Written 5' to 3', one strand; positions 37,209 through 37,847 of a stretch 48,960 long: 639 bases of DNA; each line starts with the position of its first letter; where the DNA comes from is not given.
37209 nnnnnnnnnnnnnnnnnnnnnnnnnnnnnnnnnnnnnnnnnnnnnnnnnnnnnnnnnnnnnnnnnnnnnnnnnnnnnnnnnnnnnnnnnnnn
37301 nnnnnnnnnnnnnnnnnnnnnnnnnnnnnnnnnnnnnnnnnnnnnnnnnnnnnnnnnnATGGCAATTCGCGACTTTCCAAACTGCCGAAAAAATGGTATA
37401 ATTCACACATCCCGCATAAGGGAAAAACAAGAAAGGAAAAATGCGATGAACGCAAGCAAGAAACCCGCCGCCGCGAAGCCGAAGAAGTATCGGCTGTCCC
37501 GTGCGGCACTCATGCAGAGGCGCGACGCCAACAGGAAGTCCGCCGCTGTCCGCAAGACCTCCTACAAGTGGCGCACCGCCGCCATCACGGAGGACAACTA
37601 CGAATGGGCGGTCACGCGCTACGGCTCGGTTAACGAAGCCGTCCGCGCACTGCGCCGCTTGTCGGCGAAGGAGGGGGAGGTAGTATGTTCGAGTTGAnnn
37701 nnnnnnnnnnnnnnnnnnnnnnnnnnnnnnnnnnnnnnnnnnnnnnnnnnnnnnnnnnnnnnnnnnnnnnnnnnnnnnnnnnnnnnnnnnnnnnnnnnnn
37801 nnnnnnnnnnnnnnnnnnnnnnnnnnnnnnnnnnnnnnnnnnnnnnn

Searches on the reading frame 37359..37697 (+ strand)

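Call 50: search_protein_families(library=pfam, proteins=[window:37359-37697:+], max_evalue=0.1)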
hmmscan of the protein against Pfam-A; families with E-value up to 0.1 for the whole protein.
window:37359-37697:+ (112 aa): 1 family
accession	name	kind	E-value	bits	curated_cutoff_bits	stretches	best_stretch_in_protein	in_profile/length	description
PF17448.7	YqaH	-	0.072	13.8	31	0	54-105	11-62/88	Uncharacterized YqaH-like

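Call 79: search_protein_families(library=phrogs, proteins=[window:37359-37697:+], max_evalue=0.01)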
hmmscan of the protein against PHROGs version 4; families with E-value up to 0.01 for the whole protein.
window:37359-37697:+ (112 aa): 0 families

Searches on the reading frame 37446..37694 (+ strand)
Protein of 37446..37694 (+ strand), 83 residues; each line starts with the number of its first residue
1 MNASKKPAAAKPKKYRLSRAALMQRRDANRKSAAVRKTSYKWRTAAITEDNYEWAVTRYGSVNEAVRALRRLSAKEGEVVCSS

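Call 93: find_homologous_proteins(query=window:37446-37694:+, max_evalue=0.001)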
Query seq(83 aa) (83 aa): 16 proteins with E <= 0.001 among 19 candidates.
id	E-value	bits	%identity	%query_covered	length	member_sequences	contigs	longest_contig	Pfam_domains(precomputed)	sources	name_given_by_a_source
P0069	7.8e-34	132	88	92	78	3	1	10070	-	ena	-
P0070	1.6e-33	131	88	92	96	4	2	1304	-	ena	-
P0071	7.3e-33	129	86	95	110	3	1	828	-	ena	-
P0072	8.3e-33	129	90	75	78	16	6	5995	-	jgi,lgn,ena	-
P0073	8.6e-33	129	87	92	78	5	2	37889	-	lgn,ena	-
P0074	8.8e-33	129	89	73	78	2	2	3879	-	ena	-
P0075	6.7e-32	126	92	86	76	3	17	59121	-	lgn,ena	-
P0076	3.0e-31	124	85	95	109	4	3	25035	-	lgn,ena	-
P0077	3.4e-31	124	78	95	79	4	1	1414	-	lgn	-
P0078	4.2e-31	124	84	92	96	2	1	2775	-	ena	-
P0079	9.8e-31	122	90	86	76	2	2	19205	-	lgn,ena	-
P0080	1.2e-30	122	82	94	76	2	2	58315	-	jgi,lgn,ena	-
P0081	1.4e-30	122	78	96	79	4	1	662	-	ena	-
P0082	1.9e-30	122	89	86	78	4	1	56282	-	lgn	-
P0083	2.3e-27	112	76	90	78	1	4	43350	-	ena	-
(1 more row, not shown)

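Call 96: search_solved_structures(query=A4, max_evalue=10, show_alignments=2)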
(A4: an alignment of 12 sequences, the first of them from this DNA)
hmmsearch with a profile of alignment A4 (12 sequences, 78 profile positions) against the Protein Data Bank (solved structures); distinct sequences matched with E-value up to 10: 3.
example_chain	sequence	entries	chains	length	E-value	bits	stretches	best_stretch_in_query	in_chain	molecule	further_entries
8gre_C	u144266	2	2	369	0.067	16.3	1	28-59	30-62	F-box protein UCC1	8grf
5hy3_B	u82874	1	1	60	0.47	13.6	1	46-69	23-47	Antitoxin Dmd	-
8auv_P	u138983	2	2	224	0.6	13.3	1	5-60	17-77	eS8 (40S ribosomal protein S8) | 40S ribosomal protein S8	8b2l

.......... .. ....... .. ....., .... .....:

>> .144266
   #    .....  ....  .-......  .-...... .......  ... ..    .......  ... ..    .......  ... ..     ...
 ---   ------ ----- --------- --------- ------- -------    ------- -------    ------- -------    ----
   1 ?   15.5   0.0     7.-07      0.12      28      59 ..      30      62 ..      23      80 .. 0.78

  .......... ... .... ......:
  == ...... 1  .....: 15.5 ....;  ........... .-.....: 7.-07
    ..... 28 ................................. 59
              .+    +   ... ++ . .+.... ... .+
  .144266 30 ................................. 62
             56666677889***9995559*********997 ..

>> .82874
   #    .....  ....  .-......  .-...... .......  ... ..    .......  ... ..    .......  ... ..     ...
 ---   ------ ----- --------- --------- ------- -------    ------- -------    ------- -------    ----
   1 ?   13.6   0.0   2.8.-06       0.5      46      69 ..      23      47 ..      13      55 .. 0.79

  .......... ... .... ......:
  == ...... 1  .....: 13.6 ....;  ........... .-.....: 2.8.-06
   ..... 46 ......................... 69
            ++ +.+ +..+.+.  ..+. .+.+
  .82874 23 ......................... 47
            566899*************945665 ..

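Call 97: search_protein_families(library=pfam, alignment_id=A4, max_evalue=10)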
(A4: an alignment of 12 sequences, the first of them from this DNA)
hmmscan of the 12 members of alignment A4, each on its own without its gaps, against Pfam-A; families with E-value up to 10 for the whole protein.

A. member 1, seq(83 aa): 2 families
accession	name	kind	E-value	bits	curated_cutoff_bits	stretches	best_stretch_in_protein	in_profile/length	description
PF17448.7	YqaH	-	0.038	14.7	31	1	25-76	11-62/88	Uncharacterized YqaH-like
PF17587.7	Dmd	-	0.19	12.5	27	1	46-66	23-43/60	Discriminator of mRNA degradation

B. families by the number of members that match (of 12 scanned): 5 families
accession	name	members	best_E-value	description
PF17587.7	Dmd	6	0.027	Discriminator of mRNA degradation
PF17448.7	YqaH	4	0.038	Uncharacterized YqaH-like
PF02465.23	FliD_N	3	0.025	Flagellar hook-associated protein 2 N-terminus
PF02711.19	Pap_E4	1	0.051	E4 protein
PF23774.1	TPR_GEMI5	1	0.079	GEMI5 TPR domain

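Call 99: predict_structure(alignment_id=A4)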
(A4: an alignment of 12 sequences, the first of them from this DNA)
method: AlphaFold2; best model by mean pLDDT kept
length: 83 residues; sequences in the alignment: 12
mean_pLDDT: 69.7   pTM: 0.36
mean pLDDT of the five models: 69.7, 68.8, 67.7, 64.8, 64.0
residues with pLDDT >= 90: 0; 70-90: 45; 50-70: 32; < 50: 6
segments of 3 or more residues with pLDDT < 50: 80-83
pLDDT, mean of each block of 10 residues (from residue 1): 54 72 83 64 65 84 81 63 41
secondary structure, 60 per line:
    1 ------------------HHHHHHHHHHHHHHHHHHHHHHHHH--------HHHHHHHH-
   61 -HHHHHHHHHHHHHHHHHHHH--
elements in order: H19-43 H52-59 H62-81
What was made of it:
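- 37446..37697 (+): Speculative candidate reader of the sites: an 83-aa, very basic protein whose core is nearly invariant in relatives. The AlphaFold model has pLDDT 70 and three helices (call 99).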

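Call 101: fold_search(model_id=the predicted structure, library=pdb)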
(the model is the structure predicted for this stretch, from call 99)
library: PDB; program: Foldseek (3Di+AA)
matches with E <= 10: 5; with E <= 0.001: 0
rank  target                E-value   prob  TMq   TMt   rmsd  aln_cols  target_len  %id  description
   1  8eug_i                4.2e+00  0.10  0.31  0.27  13.8        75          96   19  Ytm1 associated nascent 60S ribosome State 3 (released 2022-11-30)
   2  1rr7                  6.6e+00  0.09  0.25  0.22   9.1        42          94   26  Crystal structure of the Middle Operon Regulator protein of Bacteriophage Mu (released 2004-08-17)
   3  2n35_MODEL_1_A        6.6e+00  0.04  0.22  0.29   6.5        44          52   30  Fusion to a Highly Stable Consensus Albumin Binding Domain Allows for Tunable Pharmacokinetics (released 2015-09-02)
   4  9bb6_MODEL_1_A        7.1e+00  0.04  0.23  0.31   5.8        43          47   30  Backbone Modification in the GA Module of Protein PAB: ACPC residues at positions 5 and 13, beta3 residue at p (released 2024-06-05)
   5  7qca_LII              8.1e+00  0.07  0.31  0.27  13.0        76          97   16  Spraguea lophii ribosome (released 2022-11-30)
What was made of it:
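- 37446..37697 (+): No significant fold or family match (calls 96, 97, 101).
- Tried and rejected: It has no Pfam, PDB-sequence or fold match (calls 96, 97, 101).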
